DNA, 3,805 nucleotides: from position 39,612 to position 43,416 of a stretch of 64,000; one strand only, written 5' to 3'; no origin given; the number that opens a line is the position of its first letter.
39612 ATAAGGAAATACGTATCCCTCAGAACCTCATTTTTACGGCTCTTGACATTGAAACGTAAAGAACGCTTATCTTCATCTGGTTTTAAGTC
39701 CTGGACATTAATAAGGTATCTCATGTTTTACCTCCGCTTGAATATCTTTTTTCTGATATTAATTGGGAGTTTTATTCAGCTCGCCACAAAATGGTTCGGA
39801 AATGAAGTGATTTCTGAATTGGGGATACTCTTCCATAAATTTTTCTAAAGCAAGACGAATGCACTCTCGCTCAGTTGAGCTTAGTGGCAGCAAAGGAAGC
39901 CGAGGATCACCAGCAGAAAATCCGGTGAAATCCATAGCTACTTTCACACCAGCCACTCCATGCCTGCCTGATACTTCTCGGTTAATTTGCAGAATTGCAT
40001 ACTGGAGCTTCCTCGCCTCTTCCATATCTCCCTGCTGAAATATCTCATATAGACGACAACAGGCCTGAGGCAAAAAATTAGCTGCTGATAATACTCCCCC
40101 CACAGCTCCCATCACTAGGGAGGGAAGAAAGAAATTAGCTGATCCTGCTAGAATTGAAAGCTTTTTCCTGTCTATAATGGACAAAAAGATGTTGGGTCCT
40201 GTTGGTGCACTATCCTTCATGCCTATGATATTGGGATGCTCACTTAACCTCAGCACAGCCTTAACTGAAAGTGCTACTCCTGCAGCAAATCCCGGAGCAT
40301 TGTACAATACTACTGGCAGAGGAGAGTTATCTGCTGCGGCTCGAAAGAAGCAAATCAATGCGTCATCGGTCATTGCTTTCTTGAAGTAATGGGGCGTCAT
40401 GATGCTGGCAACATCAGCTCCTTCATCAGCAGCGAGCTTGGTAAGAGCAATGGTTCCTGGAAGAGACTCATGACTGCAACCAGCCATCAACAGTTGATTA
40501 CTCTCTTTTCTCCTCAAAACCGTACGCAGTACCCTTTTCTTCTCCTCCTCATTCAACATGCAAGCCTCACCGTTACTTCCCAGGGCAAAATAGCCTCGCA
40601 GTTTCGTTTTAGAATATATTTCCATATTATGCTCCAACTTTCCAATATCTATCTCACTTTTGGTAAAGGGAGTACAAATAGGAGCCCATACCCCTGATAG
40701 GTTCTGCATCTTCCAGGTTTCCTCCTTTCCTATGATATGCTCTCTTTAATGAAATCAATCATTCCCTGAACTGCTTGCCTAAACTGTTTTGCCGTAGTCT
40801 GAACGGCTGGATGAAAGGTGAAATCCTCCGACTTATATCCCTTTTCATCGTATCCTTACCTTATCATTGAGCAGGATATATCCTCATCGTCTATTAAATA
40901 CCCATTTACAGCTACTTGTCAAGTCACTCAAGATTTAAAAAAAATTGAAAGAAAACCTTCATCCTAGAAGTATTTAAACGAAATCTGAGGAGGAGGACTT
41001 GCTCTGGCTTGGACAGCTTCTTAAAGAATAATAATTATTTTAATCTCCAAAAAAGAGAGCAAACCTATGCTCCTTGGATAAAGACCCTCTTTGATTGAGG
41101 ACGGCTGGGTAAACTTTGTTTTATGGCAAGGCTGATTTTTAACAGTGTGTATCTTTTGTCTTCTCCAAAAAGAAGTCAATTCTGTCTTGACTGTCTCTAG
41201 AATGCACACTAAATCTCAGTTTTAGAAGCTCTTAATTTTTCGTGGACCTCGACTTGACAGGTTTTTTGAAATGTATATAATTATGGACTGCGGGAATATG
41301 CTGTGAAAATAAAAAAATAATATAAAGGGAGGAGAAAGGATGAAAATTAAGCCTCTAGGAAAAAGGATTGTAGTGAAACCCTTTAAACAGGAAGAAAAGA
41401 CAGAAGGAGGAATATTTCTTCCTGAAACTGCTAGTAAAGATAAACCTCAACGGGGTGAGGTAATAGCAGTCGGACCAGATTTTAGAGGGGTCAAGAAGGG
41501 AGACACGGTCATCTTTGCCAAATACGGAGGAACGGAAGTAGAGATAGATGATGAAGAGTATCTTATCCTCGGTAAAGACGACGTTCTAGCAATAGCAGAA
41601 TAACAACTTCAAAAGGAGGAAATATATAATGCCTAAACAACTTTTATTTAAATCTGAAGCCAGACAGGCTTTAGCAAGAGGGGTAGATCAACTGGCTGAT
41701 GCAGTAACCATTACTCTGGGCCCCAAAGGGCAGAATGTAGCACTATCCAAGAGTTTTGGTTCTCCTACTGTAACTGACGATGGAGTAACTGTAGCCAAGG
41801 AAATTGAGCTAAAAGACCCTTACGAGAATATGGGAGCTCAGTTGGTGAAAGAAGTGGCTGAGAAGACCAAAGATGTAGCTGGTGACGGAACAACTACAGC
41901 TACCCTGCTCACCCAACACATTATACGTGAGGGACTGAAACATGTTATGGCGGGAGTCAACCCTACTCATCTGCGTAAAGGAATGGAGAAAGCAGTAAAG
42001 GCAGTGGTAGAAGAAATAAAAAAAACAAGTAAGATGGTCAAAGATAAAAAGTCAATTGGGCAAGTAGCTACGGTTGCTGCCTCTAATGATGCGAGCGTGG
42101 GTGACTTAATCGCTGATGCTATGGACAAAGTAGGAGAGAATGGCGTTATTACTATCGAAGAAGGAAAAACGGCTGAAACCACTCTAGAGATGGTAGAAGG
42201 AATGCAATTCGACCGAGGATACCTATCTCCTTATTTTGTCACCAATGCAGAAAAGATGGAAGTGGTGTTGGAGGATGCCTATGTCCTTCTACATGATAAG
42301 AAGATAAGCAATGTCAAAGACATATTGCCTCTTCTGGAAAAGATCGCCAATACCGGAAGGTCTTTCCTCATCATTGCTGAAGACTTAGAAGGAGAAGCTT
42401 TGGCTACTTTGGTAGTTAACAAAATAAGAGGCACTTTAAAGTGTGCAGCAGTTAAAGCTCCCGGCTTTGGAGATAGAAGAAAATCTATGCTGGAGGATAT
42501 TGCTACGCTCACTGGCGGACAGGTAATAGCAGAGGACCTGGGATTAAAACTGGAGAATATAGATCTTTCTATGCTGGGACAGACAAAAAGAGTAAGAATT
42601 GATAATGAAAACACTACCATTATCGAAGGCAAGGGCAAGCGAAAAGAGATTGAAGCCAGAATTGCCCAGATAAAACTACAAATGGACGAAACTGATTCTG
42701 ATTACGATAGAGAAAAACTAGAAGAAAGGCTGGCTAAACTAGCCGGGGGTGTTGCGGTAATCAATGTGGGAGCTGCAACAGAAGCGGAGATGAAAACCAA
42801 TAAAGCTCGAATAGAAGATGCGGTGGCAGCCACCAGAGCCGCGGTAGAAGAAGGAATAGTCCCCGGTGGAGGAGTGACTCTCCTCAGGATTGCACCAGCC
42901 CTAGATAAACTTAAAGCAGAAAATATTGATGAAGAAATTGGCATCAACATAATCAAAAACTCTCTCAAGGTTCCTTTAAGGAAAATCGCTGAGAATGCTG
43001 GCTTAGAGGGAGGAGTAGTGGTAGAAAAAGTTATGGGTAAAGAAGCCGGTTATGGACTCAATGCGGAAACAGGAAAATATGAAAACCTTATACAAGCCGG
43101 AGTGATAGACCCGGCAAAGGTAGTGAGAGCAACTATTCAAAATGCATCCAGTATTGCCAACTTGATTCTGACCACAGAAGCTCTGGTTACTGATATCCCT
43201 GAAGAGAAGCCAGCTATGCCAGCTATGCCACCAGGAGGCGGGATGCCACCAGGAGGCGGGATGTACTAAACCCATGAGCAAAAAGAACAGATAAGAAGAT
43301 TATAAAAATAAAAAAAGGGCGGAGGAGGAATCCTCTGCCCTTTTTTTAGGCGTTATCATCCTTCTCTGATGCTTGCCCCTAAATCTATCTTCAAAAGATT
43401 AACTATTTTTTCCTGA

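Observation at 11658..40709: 29-kb glycoside/polyol catabolic super-locus with an inositol-like toolkit but no IolC/IolD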

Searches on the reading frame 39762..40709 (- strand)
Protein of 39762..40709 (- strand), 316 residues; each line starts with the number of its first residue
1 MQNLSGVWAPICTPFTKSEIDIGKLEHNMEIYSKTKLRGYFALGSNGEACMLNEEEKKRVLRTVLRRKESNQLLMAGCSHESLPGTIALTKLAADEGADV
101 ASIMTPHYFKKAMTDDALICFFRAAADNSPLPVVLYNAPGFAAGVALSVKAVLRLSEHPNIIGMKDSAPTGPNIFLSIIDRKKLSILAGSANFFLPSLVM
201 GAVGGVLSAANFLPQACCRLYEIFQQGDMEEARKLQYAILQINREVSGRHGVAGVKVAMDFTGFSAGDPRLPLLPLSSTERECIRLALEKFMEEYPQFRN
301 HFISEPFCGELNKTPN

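Call 5: search_protein_families(library=pfam, proteins=[window:39762-40709:-])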
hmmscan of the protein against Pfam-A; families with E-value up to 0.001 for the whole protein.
window:39762-40709:- (316 aa): 1 family
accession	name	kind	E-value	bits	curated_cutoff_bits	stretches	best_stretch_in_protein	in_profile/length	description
PF00701.28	DHDPS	-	1.9e-43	148.7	22.1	1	4-288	2-286/289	Dihydrodipicolinate synthetase family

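Call 8: search_protein_families(library=ncbifam, proteins=[window:39762-40709:-], max_evalue=0.00001)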
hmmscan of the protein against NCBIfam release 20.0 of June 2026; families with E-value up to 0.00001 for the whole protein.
window:39762-40709:- (316 aa): 7 families
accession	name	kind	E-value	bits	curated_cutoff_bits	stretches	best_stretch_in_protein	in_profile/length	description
TIGR00674.1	dapA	equivalog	5.1e-44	150.2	206.15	1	9-289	4-284/286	4-hydroxy-tetrahydrodipicolinate synthase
TIGR02313.1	HpaI-NOT-DapA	exception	2.6e-35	121.6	396.7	1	5-291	2-289/294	2,4-dihydroxyhept-2-ene-1,7-dioic acid aldolase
NF040954.1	Arch_KDGaldase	equivalog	5.8e-32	111.2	390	1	8-294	4-284/288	bifunctional 2-dehydro-3-deoxy-phosphogluconate/2-dehydro-3-deoxy-6-phosphogalactonate aldolase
NF003164.0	PRK04147.1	equivalog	7.3e-30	104.3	281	1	2-294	2-293/294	N-acetylneuraminate lyase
NF002958.0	PRK03620.1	subfamily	2.2e-22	79.3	278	1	12-291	19-299/307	5-dehydro-4-deoxyglucarate dehydratase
TIGR00683.1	nanA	equivalog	2.1e-21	76.5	382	1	4-281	1-278/293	N-acetylneuraminate lyase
TIGR03249.1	KdgD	equivalog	1.2e-14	54.2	373.95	1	12-284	17-291/299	5-dehydro-4-deoxyglucarate dehydratase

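Call 77: search_solved_structures(query=window:39762-40709:-, max_evalue=1e-20)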
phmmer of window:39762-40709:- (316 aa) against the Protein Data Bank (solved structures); distinct sequences matched with E-value up to 1e-20: 34.
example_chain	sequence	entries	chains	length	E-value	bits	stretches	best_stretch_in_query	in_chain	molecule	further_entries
3s5n_A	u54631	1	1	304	3.7e-61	210.1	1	3-286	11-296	4-hydroxy-2-oxoglutarate aldolase, mitochondrial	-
3s5o_A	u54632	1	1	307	3.8e-61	210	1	3-286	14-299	4-hydroxy-2-oxoglutarate aldolase, mitochondrial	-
2yxg_A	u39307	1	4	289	2.5e-35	125.3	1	5-285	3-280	Dihydrodipicolinate synthase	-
3a5f_A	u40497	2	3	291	8.4e-34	120.3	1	7-289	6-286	Dihydrodipicolinate synthase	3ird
3hij_A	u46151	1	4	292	5.7e-32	114.2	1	12-288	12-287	Dihydrodipicolinate synthase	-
1xky_A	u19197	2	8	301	6.4e-32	114.1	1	12-288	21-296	dihydrodipicolinate synthase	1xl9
3pud_A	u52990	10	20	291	9.4e-32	113.5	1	6-289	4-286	Dihydrodipicolinate synthase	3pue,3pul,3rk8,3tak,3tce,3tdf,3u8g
6t3t_B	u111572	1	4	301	1.1e-30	110.1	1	4-295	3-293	4-hydroxy-tetrahydrodipicolinate synthase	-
4xky_A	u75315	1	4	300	1.4e-30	109.7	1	4-288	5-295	Dihydrodipicolinate synthase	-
3qfe_A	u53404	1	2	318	8.4e-29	103.8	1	6-259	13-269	Putative dihydrodipicolinate synthase family protein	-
2pcq_A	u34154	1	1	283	2.5e-27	99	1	10-282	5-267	Putative dihydrodipicolinate synthase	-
3cpr_A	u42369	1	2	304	2.7e-27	98.9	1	7-290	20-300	Dihydrodipicolinate synthetase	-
3eb2_A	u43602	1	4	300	3.8e-27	98.4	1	37-294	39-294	Putative dihydrodipicolinate synthetase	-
3flu_A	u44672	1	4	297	2.2e-26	95.9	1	10-289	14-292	Dihydrodipicolinate synthase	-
5j5d_A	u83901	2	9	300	4.3e-26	94.9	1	39-277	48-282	4-hydroxy-tetrahydrodipicolinate synthase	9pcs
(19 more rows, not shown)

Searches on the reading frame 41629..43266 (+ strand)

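Call 5: search_protein_families(library=pfam, proteins=[window:41629-43266:+])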
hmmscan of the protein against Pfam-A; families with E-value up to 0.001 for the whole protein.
window:41629-43266:+ (546 aa): 1 family
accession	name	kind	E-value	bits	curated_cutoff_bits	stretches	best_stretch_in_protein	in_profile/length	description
PF00118.29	Cpn60_TCP1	-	1.4e-77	261.9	34.3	1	22-522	1-488/490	TCP-1/cpn60 chaperonin family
